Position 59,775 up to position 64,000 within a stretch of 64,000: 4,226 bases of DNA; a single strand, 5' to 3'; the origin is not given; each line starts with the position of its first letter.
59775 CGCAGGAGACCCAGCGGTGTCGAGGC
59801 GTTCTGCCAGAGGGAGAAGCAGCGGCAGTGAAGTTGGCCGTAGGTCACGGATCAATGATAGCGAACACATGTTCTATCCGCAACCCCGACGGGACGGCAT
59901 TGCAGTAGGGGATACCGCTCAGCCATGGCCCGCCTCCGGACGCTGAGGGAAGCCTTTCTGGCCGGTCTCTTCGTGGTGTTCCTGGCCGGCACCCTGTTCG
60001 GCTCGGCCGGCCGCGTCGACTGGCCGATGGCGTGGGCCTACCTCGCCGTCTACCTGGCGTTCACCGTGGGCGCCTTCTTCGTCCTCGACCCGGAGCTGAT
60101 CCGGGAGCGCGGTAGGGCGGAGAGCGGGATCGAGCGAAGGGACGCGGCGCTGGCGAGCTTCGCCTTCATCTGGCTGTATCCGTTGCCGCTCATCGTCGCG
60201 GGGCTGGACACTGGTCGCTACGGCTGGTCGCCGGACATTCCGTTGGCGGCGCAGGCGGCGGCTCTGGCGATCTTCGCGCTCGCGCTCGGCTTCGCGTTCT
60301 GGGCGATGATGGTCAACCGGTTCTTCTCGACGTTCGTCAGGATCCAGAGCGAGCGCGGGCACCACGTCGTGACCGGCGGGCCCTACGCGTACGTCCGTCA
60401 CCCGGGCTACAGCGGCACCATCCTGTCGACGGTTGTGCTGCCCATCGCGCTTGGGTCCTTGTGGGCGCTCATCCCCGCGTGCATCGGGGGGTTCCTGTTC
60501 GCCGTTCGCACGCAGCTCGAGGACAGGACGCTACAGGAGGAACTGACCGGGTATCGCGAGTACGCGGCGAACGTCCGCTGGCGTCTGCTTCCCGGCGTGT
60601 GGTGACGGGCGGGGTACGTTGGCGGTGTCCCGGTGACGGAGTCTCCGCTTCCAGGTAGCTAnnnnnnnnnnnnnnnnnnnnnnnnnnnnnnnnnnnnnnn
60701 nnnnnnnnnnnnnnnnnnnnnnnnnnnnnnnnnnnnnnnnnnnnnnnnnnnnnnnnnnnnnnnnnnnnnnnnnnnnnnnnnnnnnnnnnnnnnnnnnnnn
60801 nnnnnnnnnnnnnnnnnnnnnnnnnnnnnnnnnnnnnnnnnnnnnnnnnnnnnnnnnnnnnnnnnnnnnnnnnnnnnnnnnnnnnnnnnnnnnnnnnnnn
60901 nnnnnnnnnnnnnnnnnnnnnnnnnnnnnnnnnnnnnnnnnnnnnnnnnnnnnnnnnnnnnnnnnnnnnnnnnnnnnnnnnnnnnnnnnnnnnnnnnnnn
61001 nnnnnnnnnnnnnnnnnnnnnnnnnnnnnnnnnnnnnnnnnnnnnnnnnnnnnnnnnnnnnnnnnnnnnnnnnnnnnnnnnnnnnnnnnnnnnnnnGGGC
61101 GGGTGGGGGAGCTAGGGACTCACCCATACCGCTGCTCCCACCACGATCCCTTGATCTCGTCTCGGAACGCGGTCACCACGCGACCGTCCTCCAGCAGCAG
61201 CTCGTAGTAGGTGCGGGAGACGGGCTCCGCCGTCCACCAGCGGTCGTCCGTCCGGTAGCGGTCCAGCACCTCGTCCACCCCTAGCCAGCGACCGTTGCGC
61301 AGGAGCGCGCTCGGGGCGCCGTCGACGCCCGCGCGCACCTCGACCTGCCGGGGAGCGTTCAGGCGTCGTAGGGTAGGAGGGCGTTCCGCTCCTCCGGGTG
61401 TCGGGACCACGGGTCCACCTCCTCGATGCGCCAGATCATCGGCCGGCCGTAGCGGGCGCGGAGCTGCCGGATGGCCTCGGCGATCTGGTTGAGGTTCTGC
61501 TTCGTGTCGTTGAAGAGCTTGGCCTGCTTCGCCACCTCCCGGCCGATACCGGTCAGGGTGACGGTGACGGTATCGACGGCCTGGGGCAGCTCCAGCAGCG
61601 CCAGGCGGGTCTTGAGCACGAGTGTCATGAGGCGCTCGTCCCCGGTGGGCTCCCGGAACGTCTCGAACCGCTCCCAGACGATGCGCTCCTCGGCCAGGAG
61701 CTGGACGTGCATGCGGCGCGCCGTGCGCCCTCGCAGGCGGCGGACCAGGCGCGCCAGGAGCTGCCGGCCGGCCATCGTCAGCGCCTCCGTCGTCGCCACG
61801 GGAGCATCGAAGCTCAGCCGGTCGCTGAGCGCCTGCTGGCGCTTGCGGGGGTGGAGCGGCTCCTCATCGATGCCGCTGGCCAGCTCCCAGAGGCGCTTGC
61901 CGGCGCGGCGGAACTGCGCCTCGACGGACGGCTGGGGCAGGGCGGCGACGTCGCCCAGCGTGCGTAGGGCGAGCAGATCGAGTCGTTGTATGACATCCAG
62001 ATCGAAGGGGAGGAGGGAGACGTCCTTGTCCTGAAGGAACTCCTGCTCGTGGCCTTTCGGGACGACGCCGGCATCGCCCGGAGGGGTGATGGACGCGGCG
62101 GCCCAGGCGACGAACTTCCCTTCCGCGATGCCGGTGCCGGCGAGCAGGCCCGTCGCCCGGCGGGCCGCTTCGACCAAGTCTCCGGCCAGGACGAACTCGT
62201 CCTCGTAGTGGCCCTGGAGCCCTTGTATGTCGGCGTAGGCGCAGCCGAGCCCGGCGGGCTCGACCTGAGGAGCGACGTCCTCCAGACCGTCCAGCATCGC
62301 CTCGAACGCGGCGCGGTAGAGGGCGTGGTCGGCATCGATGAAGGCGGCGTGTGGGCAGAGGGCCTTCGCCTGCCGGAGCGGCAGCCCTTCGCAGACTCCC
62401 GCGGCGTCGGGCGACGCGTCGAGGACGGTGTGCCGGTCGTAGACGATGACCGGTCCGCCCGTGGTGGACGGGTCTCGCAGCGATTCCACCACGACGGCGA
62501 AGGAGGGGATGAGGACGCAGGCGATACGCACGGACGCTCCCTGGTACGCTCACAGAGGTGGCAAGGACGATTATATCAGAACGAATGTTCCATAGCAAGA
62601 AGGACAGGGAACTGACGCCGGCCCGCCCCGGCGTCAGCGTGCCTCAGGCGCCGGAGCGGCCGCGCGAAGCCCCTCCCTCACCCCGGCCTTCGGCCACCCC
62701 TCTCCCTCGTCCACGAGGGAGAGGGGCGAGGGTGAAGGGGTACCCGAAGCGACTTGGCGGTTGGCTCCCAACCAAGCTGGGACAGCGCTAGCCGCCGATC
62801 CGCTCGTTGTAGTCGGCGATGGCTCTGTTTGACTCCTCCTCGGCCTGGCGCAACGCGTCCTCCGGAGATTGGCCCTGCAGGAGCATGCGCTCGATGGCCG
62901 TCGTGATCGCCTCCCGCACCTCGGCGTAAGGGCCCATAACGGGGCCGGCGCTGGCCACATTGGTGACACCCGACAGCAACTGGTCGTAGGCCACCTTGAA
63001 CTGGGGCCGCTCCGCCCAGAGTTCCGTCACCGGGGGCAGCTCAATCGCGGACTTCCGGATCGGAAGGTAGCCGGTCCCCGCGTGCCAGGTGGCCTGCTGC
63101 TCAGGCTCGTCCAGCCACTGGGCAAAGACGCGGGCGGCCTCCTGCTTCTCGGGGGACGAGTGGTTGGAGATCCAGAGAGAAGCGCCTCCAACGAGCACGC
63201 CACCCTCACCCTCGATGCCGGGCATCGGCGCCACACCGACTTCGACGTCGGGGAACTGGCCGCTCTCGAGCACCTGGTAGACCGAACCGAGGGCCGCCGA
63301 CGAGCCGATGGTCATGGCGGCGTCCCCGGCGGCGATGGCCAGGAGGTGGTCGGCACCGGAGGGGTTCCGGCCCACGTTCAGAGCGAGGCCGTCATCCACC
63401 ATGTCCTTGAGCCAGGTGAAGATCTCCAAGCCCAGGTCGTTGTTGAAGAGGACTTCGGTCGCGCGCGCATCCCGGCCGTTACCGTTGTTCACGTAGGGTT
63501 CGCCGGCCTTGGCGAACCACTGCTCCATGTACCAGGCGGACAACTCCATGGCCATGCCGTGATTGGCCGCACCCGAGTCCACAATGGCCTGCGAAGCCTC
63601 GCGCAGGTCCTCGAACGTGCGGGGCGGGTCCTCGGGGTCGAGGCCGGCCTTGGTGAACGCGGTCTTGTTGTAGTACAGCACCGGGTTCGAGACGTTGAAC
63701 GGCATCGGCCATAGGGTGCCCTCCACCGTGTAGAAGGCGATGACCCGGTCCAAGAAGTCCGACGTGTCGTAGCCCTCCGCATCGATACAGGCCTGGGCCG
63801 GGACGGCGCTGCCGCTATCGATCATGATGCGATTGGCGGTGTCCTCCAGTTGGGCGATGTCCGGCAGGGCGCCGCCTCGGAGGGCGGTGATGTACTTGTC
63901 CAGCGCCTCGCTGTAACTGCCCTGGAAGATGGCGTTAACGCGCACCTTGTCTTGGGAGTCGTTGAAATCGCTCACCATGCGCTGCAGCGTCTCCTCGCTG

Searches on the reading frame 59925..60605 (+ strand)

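Call 9: search_protein_families(library=pfam, proteins=[window:59925-60605:+], max_evalue=0.01)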
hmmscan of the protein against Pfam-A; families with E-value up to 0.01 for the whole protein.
window:59925-60605:+ (226 aa): 2 families
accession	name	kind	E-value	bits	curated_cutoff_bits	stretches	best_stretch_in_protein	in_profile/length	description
PF04140.19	ICMT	-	1.9e-11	44.7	24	1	115-204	3-94/95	Isoprenylcysteine carboxyl methyltransferase (ICMT) family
PF04191.18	PEMT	-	6.7e-10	39.8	25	1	111-205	4-100/105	Phospholipid methyltransferase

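Call 48: search_protein_families(library=ncbifam, proteins=[window:59925-60605:+], max_evalue=0.001)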
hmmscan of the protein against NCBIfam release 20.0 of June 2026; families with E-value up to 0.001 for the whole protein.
window:59925-60605:+ (226 aa): 1 family
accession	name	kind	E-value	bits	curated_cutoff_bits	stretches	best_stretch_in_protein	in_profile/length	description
NF040696.1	isopcys_mtase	equivalog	9.2e-11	41.9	160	1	66-224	32-189/190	protein-S-isoprenylcysteine O-methyltransferase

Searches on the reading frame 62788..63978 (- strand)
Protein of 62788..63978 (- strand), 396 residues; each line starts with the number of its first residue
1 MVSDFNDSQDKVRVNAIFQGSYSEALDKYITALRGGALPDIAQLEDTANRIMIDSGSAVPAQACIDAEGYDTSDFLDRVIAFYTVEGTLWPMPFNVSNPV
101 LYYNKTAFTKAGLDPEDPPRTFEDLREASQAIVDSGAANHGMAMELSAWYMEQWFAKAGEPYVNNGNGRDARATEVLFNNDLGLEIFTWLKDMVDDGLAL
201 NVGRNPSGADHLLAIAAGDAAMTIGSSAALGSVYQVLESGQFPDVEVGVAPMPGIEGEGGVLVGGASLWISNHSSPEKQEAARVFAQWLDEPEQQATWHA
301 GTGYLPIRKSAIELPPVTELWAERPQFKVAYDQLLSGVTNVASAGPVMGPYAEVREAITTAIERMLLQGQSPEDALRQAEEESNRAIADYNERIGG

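Call 9: search_protein_families(library=pfam, proteins=[window:62788-63978:-], max_evalue=0.01)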
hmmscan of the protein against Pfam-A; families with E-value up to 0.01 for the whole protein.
window:62788-63978:- (396 aa): 2 families
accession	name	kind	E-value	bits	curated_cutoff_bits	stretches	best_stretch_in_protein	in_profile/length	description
PF13416.11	SBP_bac_8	-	3.3e-40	139.1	27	1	1-321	2-275/279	Bacterial extracellular solute-binding protein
PF01547.30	SBP_bac_1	-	4.6e-34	119.2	26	1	5-296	17-307/307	Bacterial extracellular solute-binding protein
